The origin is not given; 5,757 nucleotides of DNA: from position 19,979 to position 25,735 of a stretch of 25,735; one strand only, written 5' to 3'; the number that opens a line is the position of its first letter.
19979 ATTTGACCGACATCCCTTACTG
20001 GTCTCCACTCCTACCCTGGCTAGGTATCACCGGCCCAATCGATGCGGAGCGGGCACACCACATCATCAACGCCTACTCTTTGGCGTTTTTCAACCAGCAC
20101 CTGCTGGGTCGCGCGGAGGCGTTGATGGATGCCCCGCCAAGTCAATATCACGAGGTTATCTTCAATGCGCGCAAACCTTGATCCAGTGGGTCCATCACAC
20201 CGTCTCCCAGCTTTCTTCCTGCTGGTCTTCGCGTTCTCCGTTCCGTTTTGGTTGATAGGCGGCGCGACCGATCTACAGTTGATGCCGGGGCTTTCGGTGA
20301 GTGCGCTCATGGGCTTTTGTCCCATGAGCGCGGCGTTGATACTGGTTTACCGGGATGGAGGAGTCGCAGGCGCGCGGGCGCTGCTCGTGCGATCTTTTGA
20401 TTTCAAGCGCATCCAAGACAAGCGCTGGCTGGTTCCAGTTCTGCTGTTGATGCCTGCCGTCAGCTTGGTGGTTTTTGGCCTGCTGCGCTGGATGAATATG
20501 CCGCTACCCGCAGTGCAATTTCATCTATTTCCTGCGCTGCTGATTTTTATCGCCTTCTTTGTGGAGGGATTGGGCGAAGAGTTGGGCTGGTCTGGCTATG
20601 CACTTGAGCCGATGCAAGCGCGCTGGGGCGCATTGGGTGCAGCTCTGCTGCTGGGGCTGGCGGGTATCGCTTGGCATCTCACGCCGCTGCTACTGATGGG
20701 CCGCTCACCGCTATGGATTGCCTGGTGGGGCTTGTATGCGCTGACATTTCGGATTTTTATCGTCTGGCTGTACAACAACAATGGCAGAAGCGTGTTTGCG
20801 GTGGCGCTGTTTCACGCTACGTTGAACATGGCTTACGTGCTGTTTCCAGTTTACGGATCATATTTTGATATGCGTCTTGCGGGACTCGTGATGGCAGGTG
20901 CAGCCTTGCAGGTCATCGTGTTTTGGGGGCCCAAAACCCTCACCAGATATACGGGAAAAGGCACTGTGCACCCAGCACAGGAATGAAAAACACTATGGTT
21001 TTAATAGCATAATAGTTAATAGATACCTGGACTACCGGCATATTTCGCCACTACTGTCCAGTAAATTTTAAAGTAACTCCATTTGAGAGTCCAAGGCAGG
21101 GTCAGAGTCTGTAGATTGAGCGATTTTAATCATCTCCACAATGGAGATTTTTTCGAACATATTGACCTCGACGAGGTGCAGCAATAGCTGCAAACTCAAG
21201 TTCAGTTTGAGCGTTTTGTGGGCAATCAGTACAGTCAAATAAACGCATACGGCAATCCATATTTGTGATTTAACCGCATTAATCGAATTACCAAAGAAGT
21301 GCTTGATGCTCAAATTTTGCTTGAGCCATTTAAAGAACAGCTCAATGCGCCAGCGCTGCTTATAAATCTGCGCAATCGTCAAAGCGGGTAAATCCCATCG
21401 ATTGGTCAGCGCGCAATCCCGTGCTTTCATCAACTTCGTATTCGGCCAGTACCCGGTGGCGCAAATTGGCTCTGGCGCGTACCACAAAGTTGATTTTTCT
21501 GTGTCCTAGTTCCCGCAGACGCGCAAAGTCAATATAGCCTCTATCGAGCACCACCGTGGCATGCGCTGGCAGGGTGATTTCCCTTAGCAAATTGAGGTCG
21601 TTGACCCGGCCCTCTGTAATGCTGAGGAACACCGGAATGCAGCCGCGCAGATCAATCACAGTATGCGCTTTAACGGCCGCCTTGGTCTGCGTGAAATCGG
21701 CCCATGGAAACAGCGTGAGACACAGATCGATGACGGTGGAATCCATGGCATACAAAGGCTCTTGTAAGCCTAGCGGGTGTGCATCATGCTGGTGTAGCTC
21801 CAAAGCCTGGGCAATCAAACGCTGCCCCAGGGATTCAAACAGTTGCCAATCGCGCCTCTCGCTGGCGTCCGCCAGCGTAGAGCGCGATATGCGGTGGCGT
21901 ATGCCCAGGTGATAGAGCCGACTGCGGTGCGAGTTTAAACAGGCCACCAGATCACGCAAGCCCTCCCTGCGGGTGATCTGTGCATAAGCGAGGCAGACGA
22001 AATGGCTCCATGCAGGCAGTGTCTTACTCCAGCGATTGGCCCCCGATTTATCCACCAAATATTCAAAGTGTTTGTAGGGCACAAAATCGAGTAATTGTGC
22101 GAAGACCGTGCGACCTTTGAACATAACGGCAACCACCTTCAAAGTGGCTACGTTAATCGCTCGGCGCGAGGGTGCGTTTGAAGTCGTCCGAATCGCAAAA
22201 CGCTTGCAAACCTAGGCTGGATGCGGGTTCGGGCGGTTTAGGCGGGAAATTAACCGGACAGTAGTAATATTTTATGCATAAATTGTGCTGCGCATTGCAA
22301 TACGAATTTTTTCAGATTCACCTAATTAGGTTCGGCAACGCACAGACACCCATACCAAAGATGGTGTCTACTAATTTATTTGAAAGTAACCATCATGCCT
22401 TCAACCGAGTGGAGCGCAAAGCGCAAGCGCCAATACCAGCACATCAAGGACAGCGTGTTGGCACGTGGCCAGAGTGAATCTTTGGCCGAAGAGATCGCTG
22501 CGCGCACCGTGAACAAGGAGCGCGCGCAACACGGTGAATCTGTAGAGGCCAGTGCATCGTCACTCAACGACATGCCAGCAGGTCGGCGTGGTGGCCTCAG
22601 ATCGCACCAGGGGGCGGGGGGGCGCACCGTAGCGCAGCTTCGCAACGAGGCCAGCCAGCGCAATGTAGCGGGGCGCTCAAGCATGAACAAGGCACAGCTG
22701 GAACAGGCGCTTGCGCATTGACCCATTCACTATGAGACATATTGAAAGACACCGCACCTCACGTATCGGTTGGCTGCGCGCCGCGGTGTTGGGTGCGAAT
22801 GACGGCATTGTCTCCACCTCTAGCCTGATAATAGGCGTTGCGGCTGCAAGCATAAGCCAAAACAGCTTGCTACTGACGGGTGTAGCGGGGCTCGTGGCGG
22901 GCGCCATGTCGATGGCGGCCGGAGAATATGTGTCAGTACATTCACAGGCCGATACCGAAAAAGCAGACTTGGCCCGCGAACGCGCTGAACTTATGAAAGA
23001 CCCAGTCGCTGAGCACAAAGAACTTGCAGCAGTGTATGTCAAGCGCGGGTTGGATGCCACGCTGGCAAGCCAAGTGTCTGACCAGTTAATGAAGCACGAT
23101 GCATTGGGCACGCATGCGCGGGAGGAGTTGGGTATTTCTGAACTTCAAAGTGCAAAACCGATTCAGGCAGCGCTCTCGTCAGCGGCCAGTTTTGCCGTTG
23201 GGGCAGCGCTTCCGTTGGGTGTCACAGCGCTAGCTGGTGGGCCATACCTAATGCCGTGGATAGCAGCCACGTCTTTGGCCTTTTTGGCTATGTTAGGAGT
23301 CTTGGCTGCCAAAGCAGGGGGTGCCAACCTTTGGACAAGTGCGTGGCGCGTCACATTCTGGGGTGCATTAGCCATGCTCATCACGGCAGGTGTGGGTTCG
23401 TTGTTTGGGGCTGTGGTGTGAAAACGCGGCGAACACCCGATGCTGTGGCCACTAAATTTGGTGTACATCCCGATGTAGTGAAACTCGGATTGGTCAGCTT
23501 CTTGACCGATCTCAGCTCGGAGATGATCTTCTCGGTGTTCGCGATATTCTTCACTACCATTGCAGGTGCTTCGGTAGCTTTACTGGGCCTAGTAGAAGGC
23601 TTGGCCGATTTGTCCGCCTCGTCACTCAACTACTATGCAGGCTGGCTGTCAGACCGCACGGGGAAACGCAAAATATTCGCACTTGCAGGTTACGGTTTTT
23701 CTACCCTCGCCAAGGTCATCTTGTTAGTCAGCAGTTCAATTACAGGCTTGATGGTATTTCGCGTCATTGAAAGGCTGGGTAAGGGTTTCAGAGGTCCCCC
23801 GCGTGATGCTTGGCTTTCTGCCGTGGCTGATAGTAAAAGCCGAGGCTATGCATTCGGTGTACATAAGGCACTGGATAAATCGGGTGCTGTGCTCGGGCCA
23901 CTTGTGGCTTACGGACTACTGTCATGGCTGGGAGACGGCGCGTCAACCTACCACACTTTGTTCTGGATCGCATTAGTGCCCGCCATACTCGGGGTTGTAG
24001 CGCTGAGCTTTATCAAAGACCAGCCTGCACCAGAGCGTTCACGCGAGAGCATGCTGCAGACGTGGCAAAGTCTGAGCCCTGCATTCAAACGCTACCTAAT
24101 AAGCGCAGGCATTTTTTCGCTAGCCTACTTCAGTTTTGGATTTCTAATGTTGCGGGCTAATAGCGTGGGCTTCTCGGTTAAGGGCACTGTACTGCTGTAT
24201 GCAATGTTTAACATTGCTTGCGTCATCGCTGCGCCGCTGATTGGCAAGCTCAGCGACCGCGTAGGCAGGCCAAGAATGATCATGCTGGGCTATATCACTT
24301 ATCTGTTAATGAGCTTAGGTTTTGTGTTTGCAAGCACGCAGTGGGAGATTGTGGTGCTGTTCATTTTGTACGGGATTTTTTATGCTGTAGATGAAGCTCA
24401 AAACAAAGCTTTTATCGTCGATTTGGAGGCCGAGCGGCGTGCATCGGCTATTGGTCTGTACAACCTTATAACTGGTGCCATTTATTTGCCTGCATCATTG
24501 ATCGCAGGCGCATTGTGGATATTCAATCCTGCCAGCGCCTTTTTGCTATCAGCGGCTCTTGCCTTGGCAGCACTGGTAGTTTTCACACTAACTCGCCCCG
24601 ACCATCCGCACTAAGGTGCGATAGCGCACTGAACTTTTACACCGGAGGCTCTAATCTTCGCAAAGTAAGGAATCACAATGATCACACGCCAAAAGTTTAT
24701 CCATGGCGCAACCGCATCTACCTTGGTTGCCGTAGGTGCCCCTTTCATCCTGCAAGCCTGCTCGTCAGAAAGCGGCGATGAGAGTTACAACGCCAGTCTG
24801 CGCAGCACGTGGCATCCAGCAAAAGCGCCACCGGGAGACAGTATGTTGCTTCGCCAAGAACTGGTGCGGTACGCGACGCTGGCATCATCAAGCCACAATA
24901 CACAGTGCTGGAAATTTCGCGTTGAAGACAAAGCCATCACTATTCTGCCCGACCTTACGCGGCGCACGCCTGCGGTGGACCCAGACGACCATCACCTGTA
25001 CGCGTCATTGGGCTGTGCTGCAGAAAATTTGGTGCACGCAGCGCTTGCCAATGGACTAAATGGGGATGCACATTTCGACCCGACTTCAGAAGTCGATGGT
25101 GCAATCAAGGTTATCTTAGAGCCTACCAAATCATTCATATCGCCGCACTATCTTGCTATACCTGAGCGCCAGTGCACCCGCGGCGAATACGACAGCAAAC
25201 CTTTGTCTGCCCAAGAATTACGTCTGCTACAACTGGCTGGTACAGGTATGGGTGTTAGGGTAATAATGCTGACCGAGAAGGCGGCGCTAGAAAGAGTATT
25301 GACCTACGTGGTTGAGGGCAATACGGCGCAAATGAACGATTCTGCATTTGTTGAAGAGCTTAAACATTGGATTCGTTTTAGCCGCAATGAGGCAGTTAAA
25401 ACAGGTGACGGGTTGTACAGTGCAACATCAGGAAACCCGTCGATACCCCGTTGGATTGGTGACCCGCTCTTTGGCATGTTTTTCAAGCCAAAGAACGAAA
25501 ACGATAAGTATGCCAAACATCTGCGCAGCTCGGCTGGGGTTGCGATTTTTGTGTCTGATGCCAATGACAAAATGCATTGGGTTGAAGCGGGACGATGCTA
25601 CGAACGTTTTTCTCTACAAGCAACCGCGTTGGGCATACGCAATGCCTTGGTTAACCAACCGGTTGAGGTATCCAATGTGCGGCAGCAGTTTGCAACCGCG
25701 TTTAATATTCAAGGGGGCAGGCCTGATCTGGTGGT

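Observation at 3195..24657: Hidden regulon: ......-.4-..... palindrome with exact class II CRP/FNR promoter geometry at 6 of 7 sites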

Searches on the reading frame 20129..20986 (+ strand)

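Call 7: search_protein_families(library=pfam, proteins=[window:20129-20986:+])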
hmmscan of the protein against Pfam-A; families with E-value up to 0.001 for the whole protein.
window:20129-20986:+ (285 aa): 1 family
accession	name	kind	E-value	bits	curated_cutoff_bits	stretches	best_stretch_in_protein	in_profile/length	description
PF02517.21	Rce1-like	-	4.6e-08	33.7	22.4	1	135-234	4-92/93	Type II CAAX prenyl endopeptidase Rce1-like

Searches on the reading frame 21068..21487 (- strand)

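Call 9: search_protein_families(library=pfam, proteins=[window:21068-21487:-])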
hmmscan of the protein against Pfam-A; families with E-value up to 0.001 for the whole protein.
window:21068-21487:- (139 aa): 1 family
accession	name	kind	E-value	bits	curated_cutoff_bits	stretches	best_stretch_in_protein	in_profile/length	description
PF01609.27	DDE_Tnp_1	-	1e-12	48.7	23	1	25-84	140-199/200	Transposase DDE domain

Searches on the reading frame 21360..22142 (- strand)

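Call 7: search_protein_families(library=pfam, proteins=[window:21360-22142:-])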
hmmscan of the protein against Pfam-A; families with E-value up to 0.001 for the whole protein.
window:21360-22142:- (260 aa): 3 families
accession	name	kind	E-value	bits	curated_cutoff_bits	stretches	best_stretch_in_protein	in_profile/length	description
PF14294.11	DUF4372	-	2.3e-27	95.4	25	1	10-82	2-74/74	Domain of unknown function (DUF4372)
PF01609.27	DDE_Tnp_1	-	1.6e-11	44.8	23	1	128-228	4-111/200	Transposase DDE domain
PF13612.12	DDE_Tnp_1_3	-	5.1e-06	27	27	1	158-235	47-123/155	Transposase DDE domain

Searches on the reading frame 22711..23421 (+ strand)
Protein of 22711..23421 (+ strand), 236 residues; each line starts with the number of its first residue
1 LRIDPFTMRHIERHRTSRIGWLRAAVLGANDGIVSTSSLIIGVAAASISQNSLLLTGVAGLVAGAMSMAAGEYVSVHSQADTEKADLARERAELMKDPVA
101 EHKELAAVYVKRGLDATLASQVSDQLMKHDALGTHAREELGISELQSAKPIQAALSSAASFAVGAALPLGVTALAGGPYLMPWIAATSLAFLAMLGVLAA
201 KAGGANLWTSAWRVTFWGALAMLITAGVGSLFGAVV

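Call 9: search_protein_families(library=pfam, proteins=[window:22711-23421:+])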
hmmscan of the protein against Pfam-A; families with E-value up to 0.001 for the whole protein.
window:22711-23421:+ (236 aa): 1 family
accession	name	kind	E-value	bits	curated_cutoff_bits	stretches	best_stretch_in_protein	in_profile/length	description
PF01988.24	VIT1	-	5.8e-65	219.5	28.1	1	22-230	1-214/214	VIT family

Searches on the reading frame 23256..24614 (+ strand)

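Call 9: search_protein_families(library=pfam, proteins=[window:23256-24614:+])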
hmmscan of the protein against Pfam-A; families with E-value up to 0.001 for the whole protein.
window:23256-24614:+ (452 aa): 4 families
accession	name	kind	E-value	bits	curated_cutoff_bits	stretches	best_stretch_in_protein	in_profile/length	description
PF07690.21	MFS_1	-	6.5e-43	147.4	33.4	2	78-298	2-220/347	Major Facilitator Superfamily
PF00083.30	Sugar_tr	-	1e-09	38.2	22.3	1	126-257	64-195/452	Sugar (and other) transporter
PF12832.13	MFS_1_like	-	4.9e-06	26.3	25.2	1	302-383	27-109/373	MFS_1 like family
PF13347.12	MFS_2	-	5.8e-06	25.5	27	1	91-378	16-330/427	MFS/sugar transport protein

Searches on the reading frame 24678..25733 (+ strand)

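Call 9: search_protein_families(library=pfam, proteins=[window:24678-25733:+])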
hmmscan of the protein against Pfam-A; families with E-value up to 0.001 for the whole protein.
window:24678-25733:+ (352 aa): 2 families
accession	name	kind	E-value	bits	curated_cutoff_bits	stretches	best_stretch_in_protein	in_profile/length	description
PF00881.29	Nitroreductase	-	3.8e-06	27.6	23.5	0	163-334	3-148/167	Nitroreductase family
PF14512.11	TM1586_NiRdase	-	0.00045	20.3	27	0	60-93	161-195/215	Putative TM nitroreductase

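Call 16: search_protein_families(library=ncbifam, proteins=[window:24678-25733:+])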
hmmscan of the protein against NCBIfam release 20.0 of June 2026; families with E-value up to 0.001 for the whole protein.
window:24678-25733:+ (352 aa): 3 families
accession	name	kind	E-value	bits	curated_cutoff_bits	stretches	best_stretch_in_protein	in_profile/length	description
NF047509.1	Rv3131_FMN_oxido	subfamily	5.3e-76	256.1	199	1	61-352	1-295/319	Acg family FMN-binding oxidoreductase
NF005901.0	PRK07877.1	equivalog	1e-17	63.7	476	1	55-243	373-562/722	Rv1355c family protein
NF011424.0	PRK14851.1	subfamily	1.9e-12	46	1170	1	61-247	330-518/679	hypothetical protein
